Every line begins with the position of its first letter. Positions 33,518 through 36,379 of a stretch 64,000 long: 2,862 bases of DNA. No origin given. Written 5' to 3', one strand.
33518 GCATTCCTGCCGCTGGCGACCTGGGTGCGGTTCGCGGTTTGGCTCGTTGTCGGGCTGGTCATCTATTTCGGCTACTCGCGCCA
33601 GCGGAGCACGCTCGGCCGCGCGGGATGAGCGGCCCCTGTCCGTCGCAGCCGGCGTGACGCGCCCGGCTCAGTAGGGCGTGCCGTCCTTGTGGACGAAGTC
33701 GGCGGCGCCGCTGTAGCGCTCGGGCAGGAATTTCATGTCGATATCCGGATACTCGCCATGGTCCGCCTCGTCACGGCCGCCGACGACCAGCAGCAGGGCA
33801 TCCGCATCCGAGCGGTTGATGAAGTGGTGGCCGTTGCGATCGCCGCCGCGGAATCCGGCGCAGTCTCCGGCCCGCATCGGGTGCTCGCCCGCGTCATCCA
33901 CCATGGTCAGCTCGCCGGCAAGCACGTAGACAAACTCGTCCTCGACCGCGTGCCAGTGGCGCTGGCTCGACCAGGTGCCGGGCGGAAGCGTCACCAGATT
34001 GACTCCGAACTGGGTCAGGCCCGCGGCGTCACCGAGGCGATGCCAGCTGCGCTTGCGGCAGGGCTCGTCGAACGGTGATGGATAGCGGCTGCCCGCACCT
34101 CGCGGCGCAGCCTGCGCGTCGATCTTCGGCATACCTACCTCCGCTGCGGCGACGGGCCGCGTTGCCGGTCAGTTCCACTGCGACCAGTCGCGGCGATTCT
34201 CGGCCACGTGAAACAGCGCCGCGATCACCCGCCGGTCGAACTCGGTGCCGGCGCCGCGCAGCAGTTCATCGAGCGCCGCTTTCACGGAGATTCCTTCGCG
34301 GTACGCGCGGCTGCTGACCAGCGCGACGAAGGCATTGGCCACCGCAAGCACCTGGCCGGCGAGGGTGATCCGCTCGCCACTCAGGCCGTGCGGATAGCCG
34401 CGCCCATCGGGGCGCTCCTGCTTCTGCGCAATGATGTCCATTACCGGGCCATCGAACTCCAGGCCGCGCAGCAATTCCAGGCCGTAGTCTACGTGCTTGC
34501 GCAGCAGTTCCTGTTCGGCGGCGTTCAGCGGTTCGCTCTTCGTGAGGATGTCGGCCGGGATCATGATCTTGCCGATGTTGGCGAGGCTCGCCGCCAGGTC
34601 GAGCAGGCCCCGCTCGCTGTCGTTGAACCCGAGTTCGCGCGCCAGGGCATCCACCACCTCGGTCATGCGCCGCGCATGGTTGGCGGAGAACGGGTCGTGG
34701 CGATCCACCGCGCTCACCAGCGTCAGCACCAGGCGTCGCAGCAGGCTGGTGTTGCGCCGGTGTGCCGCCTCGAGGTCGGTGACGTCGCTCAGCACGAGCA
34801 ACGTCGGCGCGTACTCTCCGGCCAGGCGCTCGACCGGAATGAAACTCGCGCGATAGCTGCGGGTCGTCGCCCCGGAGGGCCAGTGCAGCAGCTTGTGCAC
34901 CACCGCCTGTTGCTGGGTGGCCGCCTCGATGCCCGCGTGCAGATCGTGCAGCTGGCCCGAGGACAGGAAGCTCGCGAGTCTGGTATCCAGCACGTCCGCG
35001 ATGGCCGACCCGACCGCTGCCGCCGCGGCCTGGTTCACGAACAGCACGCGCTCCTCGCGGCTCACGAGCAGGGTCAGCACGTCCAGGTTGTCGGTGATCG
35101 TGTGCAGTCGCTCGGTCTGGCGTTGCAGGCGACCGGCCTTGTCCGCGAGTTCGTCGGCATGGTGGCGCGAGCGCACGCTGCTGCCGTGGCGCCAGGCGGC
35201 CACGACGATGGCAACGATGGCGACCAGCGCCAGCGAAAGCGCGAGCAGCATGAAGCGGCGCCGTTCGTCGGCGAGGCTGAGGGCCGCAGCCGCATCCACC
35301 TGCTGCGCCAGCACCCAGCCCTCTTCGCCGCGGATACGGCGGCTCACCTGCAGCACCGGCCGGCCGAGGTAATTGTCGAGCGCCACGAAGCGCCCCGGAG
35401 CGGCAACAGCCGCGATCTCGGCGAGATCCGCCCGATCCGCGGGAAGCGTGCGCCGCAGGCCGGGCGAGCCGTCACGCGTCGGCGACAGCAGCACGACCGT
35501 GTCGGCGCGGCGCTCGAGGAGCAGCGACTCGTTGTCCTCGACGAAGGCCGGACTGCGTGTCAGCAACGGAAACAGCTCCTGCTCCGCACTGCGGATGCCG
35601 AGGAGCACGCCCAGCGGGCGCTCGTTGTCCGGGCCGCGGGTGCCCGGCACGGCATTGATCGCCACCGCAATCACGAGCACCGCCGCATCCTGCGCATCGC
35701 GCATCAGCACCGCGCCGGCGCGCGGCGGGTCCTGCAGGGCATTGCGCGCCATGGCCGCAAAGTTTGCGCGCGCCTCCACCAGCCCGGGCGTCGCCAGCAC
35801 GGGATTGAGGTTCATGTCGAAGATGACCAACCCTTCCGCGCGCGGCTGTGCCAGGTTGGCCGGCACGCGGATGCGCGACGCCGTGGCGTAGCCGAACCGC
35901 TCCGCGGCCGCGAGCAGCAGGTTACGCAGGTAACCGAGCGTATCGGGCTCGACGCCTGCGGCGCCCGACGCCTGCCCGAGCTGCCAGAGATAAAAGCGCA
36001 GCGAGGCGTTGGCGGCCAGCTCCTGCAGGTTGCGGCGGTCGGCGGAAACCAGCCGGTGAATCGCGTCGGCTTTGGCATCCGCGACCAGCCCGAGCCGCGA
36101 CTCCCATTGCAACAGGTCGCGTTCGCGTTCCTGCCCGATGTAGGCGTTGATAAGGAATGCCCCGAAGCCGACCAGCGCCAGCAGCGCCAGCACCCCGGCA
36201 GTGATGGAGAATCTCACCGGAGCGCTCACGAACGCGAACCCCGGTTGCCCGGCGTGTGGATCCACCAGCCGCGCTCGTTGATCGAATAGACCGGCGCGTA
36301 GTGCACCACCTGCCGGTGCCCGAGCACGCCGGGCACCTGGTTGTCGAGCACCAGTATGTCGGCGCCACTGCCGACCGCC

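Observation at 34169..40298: LapG-type periplasmic protease coupled to a transmembrane PAS-HD-GYP protein, divergent from a Slam/T11SS transporter, its cargo and a VPLPA-CTERM protein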

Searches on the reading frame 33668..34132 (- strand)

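Call 3: search_protein_families(library=pfam, proteins=[window:33668-34132:-], max_evalue=0.01)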
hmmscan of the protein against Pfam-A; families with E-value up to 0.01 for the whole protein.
window:33668-34132:- (154 aa): 2 families
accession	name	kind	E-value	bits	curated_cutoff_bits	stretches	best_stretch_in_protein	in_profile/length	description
PF07883.17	Cupin_2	-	6.1e-19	67.9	27.2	1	46-117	2-69/70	Cupin domain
PF05899.18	Cupin_3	-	2.8e-05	24.2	23.5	1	56-98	17-60/74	EutQ-like cupin domain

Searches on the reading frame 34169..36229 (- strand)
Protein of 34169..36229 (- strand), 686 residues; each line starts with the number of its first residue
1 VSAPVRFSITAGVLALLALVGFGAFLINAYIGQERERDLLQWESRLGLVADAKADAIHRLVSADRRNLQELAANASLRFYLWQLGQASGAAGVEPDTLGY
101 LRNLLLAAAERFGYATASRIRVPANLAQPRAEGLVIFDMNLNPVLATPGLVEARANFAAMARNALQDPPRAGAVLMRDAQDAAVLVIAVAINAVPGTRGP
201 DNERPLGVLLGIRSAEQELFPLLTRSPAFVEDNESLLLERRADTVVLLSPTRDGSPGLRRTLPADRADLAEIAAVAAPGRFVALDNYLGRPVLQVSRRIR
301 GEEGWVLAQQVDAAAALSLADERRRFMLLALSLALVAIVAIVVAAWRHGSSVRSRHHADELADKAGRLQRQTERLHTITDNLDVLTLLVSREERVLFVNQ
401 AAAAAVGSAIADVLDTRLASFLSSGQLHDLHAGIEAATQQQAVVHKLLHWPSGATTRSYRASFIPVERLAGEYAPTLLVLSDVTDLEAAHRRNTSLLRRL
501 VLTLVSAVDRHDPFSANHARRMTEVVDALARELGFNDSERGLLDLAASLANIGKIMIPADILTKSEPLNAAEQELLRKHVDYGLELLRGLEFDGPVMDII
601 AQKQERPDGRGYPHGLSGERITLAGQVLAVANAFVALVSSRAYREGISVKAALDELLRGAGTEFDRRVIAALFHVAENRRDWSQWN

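Call 3: search_protein_families(library=pfam, proteins=[window:34169-36229:-], max_evalue=0.01)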
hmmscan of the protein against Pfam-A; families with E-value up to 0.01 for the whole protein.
window:34169-36229:- (686 aa): 4 families
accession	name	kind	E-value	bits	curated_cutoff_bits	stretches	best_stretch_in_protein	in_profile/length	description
PF13487.12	HD_5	-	1.3e-36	126.3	27.2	1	506-668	5-170/170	HD domain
PF08448.16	PAS_4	-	3.8e-09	37.2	23.1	1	380-487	2-109/110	PAS fold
PF01966.28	HD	-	3e-07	31.2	22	1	517-635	3-114/116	HD domain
PF13188.13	PAS_8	-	0.0016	18.7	21.8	1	373-415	1-44/65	PAS domain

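Call 4: search_protein_families(library=ncbifam, proteins=[window:34169-36229:-], max_evalue=0.01)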
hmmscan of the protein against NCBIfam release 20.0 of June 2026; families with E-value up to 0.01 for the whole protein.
window:34169-36229:- (686 aa): 4 families
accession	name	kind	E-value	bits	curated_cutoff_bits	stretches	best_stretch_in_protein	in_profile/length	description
NF053512.1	nitric_RR_NosR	exception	2e-28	99.6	400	1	483-678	160-356/422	response regulator c-di-GMP phosphodiesterase, NosR family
NF046044.1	PnpS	equivalog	2.2e-08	33.5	400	1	358-490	40-167/390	two-component system histidine kinase PnpS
TIGR00229.1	sensory_box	domain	0.00071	19.7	22.9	1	370-490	2-123/126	PAS domain S-box protein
TIGR00277.1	HDIG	domain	0.0027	17.6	27.6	0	517-604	7-82/84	HDIG domain-containing metalloprotein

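Call 21: search_solved_structures(query=window:34169-36229:-, max_evalue=0.01, show_alignments=3)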
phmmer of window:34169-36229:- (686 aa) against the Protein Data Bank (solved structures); distinct sequences matched with E-value up to 0.01: 5.
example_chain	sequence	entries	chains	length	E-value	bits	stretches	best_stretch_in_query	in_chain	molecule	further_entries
9rc0_A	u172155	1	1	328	4.6e-38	134.8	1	478-674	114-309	HD domain/sensory box protein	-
9rbz_A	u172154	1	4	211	1.1e-37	133.5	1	482-674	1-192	HD domain/sensory box protein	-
5z7c_A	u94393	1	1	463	3.1e-25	92.5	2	496-672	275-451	3'3'-cGAMP-specific phosphodiesterase 3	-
4mcw_A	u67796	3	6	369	2.7e-22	82.8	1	502-653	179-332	Metal dependent phosphohydrolase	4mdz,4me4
4r8z_A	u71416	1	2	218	3.6e-17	65.8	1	511-677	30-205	Cyclic di-GMP phosphodiesterase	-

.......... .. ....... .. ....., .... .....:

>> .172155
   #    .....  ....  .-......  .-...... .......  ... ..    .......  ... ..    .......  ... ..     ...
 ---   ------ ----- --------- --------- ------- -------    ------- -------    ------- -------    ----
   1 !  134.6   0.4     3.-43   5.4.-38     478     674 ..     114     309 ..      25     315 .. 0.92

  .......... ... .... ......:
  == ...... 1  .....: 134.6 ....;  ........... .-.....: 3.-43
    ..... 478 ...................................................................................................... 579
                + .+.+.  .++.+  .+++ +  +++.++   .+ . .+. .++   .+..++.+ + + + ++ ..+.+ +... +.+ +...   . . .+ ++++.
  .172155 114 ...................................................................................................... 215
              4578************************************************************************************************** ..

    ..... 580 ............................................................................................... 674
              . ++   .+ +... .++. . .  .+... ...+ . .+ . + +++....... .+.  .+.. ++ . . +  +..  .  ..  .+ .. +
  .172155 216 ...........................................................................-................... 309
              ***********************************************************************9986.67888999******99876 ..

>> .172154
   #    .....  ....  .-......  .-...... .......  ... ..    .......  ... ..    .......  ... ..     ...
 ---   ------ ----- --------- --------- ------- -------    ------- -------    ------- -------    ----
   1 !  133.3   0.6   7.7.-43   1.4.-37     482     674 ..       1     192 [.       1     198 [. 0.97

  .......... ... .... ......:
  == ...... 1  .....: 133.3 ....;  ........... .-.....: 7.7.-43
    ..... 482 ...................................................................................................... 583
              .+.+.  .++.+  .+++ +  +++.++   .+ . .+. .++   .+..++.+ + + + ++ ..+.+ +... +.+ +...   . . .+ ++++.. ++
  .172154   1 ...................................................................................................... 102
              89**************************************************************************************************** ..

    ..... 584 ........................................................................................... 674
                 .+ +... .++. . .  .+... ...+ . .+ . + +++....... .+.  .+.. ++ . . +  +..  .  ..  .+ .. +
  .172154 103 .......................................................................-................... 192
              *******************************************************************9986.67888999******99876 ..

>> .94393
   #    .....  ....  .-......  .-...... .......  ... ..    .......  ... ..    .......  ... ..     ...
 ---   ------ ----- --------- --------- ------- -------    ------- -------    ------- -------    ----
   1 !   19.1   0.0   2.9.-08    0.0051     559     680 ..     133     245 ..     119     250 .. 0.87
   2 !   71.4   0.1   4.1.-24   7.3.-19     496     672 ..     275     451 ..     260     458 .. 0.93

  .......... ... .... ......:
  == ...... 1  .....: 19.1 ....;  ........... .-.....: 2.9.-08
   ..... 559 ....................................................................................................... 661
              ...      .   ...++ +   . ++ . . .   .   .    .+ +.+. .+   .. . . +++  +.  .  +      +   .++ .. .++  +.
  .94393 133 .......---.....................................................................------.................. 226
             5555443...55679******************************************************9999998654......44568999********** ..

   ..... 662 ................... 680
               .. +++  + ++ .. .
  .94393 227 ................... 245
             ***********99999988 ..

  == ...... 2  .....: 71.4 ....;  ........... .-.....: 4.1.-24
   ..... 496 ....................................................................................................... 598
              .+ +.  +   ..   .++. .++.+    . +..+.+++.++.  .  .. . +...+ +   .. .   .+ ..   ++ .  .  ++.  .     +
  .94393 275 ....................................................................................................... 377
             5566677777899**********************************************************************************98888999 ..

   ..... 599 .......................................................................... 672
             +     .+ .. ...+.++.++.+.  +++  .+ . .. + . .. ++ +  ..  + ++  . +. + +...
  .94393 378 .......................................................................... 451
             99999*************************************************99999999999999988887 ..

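Call 50: search_solved_structures(query=A3, max_evalue=1, show_alignments=0)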
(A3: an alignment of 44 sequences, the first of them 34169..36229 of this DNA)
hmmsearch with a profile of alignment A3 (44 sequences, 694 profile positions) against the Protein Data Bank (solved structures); distinct sequences matched with E-value up to 1: 34.
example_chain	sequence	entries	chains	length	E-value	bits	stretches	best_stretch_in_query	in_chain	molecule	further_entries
9rc0_A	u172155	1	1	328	1e-61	212.6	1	375-680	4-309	HD domain/sensory box protein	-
9rbz_A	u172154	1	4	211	5.8e-52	180.4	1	488-680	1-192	HD domain/sensory box protein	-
5z7c_A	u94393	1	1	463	6.7e-42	147.1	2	501-679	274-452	3'3'-cGAMP-specific phosphodiesterase 3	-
4mcw_A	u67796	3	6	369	5e-29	104.5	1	504-671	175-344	Metal dependent phosphohydrolase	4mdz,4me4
4r8z_A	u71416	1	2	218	9.1e-22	80.5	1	499-684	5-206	Cyclic di-GMP phosphodiesterase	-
3tm8_A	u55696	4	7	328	2.8e-08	36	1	510-645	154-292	Uncharacterized protein | Uncharacterized protein Bd1817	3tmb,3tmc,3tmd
9cmf_A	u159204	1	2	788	1.2e-07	33.9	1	375-506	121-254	Oxygen sensor protein DosP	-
9cdr_A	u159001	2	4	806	1.3e-07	33.8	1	375-506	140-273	Oxygen sensor protein DosP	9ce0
9clo_A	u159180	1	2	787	1.3e-07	33.8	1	375-506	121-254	Oxygen sensor protein DosP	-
9bgv_A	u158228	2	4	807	1.4e-07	33.7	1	375-506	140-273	Oxygen sensor protein DosP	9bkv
8pky_A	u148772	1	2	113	0.0046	18.7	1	397-493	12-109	histidine kinase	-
6ndp_A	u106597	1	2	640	0.0099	17.6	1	396-466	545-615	Bacteriophytochrome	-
6ndo_A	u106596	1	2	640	0.011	17.5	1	396-466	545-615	Bacteriophytochrome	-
7l59_A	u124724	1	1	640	0.011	17.5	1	396-466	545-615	Bacteriophytochrome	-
5uyr_A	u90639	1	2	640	0.011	17.5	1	396-466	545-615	Bacteriophytochrome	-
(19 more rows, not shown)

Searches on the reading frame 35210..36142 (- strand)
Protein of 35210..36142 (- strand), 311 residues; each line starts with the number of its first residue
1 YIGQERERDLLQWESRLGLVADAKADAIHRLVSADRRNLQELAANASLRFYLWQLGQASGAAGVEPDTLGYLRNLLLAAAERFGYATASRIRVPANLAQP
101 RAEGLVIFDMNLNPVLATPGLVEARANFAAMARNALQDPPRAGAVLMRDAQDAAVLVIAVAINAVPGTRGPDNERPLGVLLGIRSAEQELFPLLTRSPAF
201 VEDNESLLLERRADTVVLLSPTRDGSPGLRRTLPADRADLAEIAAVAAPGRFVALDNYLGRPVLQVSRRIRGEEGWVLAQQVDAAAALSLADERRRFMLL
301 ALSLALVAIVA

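Call 53: search_solved_structures(query=A4, max_evalue=10, show_alignments=0)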
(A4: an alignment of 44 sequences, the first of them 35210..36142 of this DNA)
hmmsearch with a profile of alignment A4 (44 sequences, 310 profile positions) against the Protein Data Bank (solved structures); distinct sequences matched with E-value up to 10: 8.
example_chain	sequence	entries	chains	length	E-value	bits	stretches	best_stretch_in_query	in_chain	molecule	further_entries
4els_A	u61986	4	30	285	0.29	13.4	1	31-71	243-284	1,4-Dihydroxy-2-naphthoyl-CoA synthase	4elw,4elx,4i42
3t88_A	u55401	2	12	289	0.3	13.3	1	31-71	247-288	1,4-Dihydroxy-2-naphthoyl-CoA synthase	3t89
3h02_A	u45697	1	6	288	0.32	13.2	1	31-71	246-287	Naphthoate synthase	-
2vqz_A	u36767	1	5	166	0.51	12.6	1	125-204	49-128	POLYMERASE BASIC PROTEIN 2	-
4nce_A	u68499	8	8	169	0.54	12.5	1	125-204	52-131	Polymerase basic protein 2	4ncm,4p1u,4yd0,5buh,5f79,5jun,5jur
7xme_A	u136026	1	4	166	0.77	12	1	125-204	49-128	Polymerase basic protein 2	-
3kio_A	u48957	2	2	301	0.94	11.7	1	136-199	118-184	Ribonuclease H2 subunit A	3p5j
3d6r_B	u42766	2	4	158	0.96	11.7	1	131-179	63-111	Non-structural protein 1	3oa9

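Call 54: search_protein_families(library=pfam, alignment_id=A4, max_evalue=1)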
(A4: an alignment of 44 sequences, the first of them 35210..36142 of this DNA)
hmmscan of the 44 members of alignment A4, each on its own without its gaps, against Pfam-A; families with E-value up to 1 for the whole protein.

A. member 1, window:35210-36142:- (311 aa): 0 families

B. families by the number of members that match (of 44 scanned): 13 families
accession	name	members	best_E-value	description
PF02743.24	dCache_1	12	0.00026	Cache domain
PF13480.13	Acetyltransf_6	3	0.16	Acetyltransferase (GNAT) domain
PF22758.2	Phage_cement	1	0.0004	Structural cement protein (E217 gp24/Pam3 gp6)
PF16450.11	Prot_ATP_ID_OB_C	1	0.0067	Proteasomal ATPase OB C-terminal domain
PF11483.13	DUF3209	1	0.024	Protein of unknown function (DUF3209)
PF19495.4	DUF6030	1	0.071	Family of unknown function (DUF6030)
PF24261.1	DUF7462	1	0.093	Family of unknown function (DUF7462)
PF11450.13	DUF3008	1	0.11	Protein of unknwon function (DUF3008)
PF11293.13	DUF3094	1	0.16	Protein of unknown function (DUF3094)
PF21856.2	EspB_PPE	1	0.2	ESX-1 secretion-associated protein EspB, PPE domain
PF21739.2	DUF6866_N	1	0.26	Family of unknown function (DUF6866) N-terminal domain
PF02641.20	DUF190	1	0.28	Uncharacterized ACR, COG1993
PF23956.1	DUF7285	1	0.52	Family of unknown function (DUF7285)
